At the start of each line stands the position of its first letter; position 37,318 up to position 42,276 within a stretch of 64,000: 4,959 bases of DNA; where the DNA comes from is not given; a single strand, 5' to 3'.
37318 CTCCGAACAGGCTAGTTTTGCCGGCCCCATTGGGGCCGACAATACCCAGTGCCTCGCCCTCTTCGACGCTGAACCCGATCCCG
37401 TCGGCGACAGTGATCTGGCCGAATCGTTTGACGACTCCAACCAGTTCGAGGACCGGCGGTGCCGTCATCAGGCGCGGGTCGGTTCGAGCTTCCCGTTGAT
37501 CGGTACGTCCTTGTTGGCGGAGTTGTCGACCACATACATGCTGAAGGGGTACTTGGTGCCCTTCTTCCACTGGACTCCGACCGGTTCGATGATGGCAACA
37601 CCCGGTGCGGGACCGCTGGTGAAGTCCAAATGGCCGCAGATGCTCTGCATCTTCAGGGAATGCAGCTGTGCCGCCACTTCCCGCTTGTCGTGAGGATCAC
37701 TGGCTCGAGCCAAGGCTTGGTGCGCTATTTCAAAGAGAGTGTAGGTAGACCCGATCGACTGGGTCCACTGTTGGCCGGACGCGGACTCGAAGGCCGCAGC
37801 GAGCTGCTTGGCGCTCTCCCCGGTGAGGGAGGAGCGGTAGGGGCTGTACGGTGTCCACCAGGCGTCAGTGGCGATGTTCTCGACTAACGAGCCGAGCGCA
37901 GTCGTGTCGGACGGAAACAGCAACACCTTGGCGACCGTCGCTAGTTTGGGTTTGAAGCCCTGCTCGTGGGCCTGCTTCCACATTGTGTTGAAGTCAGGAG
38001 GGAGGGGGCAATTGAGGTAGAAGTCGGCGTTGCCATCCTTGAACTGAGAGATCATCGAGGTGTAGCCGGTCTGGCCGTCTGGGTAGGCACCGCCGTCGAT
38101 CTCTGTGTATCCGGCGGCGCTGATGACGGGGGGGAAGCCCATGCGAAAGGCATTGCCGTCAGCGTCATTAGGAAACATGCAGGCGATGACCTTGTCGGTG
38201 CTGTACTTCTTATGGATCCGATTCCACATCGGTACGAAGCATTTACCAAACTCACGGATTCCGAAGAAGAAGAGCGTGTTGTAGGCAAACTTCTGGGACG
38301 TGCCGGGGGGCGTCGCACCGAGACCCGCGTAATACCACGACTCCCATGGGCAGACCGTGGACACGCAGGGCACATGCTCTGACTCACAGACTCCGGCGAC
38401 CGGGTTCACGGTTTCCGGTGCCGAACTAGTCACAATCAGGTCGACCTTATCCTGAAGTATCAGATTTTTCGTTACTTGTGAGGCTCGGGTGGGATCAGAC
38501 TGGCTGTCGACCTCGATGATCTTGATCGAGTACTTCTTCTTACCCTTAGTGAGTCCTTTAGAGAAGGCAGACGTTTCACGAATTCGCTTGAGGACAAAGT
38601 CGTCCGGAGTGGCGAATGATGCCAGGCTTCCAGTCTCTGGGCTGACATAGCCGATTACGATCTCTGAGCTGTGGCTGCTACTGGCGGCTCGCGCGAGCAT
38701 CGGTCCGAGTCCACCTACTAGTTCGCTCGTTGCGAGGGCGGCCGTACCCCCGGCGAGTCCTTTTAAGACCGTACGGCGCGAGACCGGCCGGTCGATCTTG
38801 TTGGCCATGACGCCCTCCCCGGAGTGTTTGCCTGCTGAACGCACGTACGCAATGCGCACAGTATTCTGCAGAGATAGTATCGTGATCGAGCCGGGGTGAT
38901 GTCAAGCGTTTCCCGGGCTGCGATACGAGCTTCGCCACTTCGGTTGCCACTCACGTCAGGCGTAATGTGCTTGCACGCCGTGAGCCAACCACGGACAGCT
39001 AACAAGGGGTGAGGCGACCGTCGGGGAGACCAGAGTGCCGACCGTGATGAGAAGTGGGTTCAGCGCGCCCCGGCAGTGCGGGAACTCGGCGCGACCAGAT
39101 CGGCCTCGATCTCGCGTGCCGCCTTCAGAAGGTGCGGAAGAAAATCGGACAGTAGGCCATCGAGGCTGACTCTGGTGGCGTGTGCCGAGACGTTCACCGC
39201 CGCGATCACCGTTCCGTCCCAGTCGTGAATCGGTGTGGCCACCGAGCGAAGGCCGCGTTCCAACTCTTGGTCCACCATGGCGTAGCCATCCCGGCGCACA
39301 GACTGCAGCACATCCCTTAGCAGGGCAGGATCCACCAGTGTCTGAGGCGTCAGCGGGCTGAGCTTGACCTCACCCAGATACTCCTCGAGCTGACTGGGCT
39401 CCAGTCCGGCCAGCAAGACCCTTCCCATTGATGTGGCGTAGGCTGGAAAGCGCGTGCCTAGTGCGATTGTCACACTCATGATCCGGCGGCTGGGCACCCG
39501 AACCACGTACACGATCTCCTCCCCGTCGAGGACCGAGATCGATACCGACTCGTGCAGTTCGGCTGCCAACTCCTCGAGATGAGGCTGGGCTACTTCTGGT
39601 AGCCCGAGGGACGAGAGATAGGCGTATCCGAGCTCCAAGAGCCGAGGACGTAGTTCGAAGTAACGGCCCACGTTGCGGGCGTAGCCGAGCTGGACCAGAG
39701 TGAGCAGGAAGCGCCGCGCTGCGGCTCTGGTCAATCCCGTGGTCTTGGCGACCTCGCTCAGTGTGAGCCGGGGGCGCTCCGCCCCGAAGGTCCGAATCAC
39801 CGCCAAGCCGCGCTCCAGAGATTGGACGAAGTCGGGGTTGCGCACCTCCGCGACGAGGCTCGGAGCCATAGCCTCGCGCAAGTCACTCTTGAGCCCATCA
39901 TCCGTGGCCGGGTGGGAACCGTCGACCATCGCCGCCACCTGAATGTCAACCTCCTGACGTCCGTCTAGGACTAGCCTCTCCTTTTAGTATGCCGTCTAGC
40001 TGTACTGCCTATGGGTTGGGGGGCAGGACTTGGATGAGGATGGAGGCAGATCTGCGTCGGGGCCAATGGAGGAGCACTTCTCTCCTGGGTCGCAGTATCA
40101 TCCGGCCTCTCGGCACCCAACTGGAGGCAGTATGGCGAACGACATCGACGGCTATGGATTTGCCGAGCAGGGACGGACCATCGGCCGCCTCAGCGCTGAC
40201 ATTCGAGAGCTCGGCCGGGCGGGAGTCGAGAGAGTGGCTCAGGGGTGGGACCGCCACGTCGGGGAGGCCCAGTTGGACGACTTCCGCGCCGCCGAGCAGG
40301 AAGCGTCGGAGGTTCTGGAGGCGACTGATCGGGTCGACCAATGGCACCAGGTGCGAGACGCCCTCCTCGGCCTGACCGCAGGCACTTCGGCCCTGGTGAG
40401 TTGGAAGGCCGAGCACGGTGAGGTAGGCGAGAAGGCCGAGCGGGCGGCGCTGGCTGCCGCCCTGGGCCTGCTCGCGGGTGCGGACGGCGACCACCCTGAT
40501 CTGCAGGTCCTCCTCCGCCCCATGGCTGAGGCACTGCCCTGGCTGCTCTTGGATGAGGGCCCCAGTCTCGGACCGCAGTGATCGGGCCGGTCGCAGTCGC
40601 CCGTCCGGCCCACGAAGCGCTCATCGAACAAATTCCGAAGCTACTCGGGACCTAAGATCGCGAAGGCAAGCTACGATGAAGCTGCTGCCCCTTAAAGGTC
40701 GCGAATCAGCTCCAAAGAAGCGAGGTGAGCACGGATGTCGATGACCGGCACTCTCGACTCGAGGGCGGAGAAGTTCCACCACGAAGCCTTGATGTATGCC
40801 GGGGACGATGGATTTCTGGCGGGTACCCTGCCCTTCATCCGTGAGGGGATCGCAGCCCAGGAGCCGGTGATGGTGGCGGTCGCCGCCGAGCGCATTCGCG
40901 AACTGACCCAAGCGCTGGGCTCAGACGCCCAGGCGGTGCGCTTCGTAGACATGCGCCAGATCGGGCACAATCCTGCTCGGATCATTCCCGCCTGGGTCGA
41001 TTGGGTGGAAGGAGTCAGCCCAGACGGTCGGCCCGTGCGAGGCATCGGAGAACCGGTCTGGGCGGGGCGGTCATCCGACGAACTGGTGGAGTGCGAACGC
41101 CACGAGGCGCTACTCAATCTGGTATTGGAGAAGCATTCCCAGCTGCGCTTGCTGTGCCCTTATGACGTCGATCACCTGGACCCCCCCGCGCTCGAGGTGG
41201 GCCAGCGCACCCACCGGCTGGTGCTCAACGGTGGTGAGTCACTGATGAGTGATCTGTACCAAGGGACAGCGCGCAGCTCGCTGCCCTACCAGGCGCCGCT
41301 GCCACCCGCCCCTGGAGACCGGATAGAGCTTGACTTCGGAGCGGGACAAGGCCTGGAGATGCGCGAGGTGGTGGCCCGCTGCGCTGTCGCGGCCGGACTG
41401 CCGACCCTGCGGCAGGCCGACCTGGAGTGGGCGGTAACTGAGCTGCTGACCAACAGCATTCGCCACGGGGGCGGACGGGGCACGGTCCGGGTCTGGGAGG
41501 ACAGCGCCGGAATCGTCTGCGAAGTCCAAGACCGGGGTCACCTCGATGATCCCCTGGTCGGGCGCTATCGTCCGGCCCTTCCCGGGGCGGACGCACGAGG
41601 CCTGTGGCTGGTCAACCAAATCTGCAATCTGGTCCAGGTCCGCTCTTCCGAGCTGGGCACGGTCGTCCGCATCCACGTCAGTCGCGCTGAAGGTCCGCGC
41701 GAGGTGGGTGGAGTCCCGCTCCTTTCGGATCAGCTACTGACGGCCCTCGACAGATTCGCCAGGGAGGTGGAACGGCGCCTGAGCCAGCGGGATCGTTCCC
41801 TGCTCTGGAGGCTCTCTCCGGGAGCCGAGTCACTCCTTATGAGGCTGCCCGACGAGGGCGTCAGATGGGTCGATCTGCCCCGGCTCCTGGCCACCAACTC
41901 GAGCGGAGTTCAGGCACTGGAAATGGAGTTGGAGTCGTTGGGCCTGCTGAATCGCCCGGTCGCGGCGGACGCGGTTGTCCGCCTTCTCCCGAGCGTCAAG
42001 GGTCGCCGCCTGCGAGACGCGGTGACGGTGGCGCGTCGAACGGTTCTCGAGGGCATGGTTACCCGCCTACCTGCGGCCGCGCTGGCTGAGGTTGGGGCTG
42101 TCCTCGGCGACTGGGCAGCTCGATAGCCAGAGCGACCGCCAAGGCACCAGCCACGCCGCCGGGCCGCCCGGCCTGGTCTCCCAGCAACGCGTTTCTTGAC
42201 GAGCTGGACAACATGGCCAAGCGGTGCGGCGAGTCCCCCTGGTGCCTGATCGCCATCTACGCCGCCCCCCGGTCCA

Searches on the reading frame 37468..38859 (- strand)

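Call 103: search_protein_families(library=pfam, proteins=[window:37468-38859:-], max_evalue=0.00001)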
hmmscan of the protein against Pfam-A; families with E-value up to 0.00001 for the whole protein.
window:37468-38859:- (463 aa): 2 families
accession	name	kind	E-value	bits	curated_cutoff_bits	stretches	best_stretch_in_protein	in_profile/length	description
PF13458.12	Peripla_BP_6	-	1.3e-33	117.6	31.7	1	66-414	1-323/343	Periplasmic binding protein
PF13433.12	Peripla_BP_5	-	2.3e-07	30.7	27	0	260-411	171-318/363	Periplasmic binding protein domain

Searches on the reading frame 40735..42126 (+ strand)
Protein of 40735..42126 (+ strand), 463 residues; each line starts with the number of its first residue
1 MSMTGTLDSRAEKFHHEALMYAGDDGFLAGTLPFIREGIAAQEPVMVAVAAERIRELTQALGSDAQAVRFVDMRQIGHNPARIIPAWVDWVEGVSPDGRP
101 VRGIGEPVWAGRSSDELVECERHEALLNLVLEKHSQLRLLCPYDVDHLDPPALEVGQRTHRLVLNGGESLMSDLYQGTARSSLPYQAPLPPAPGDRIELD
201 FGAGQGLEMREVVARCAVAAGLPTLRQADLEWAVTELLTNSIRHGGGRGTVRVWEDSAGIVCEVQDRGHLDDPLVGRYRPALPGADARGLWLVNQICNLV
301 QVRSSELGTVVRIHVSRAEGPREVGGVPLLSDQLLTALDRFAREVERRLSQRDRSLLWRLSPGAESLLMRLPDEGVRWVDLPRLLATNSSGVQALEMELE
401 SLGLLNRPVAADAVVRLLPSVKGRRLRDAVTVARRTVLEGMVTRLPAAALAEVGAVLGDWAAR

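Call 102: find_encoding_contigs(protein=window:40735-42126:+, flank=10000, max_places=1)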
Protein window:40735-42126:+ (463 aa): 5 contigs read that carry it; 1 place shown.
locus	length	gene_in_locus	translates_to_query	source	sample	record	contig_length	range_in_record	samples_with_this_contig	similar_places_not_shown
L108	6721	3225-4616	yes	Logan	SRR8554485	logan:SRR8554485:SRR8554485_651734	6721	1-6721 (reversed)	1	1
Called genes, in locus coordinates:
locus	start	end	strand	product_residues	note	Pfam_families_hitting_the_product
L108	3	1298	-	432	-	?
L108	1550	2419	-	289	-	PF09339:HTH_IclR, PF01614:IclR_C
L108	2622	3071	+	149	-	-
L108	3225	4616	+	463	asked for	PF14417:MEDS, PF13581:HATPase_c_2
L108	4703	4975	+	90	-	-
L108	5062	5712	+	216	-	-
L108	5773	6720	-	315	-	?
